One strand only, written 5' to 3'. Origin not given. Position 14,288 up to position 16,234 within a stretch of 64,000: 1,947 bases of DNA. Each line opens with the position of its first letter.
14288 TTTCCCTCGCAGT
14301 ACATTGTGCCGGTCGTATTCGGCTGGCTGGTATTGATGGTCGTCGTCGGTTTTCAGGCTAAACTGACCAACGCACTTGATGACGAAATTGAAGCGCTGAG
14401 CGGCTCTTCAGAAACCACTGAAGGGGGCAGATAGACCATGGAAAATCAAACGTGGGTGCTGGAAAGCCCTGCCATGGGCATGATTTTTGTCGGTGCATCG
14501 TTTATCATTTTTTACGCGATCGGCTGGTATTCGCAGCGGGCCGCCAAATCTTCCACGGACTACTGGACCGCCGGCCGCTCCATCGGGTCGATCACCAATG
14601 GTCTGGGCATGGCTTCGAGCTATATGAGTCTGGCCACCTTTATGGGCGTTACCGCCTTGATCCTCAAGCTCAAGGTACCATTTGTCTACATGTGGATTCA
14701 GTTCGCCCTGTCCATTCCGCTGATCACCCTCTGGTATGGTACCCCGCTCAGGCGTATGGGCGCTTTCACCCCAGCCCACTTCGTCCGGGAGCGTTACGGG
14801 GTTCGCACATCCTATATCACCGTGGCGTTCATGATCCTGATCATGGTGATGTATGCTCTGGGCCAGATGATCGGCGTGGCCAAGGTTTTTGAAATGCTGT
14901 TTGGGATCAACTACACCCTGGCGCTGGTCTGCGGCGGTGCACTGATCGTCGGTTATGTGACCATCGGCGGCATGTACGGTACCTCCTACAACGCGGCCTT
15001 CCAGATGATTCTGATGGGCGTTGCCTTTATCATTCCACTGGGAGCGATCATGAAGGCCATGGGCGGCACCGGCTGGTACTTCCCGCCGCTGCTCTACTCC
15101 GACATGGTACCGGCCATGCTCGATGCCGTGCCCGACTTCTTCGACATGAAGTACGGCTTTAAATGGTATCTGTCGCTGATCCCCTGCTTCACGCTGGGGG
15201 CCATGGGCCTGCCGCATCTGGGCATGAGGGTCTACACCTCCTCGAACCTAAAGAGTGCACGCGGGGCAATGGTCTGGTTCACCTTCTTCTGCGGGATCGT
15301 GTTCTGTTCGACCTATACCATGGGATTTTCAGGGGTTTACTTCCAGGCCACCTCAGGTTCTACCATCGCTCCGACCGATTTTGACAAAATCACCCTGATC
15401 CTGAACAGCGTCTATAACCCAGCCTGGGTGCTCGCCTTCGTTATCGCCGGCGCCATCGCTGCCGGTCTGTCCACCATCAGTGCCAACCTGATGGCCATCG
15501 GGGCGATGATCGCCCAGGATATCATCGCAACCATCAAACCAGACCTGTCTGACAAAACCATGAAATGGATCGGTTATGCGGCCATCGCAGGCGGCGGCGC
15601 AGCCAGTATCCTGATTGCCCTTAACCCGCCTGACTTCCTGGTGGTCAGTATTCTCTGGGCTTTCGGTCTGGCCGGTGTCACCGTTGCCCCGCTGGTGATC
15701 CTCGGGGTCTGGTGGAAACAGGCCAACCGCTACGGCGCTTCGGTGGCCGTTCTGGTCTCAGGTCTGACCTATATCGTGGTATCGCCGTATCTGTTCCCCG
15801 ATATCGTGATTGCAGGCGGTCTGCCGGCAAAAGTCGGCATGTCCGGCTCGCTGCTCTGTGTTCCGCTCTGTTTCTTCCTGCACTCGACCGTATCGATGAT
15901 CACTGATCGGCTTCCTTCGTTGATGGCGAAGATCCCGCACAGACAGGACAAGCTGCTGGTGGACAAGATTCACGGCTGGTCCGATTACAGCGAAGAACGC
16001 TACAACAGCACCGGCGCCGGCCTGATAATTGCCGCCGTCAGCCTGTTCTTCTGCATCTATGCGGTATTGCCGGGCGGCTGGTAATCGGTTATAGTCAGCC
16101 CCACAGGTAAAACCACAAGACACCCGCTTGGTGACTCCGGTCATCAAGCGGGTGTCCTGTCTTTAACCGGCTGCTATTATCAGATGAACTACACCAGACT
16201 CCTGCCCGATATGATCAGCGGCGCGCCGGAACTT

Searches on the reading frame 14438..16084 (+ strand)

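Call 66: search_protein_families(library=pfam, proteins=[window:14438-16084:+], max_evalue=0.00001)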
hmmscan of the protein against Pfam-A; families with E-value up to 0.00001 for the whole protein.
window:14438-16084:+ (548 aa): 1 family
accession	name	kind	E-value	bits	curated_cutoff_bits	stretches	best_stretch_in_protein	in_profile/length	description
PF00474.23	SSF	-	2.8e-45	155.4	22.8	1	42-439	1-404/406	Sodium:solute symporter family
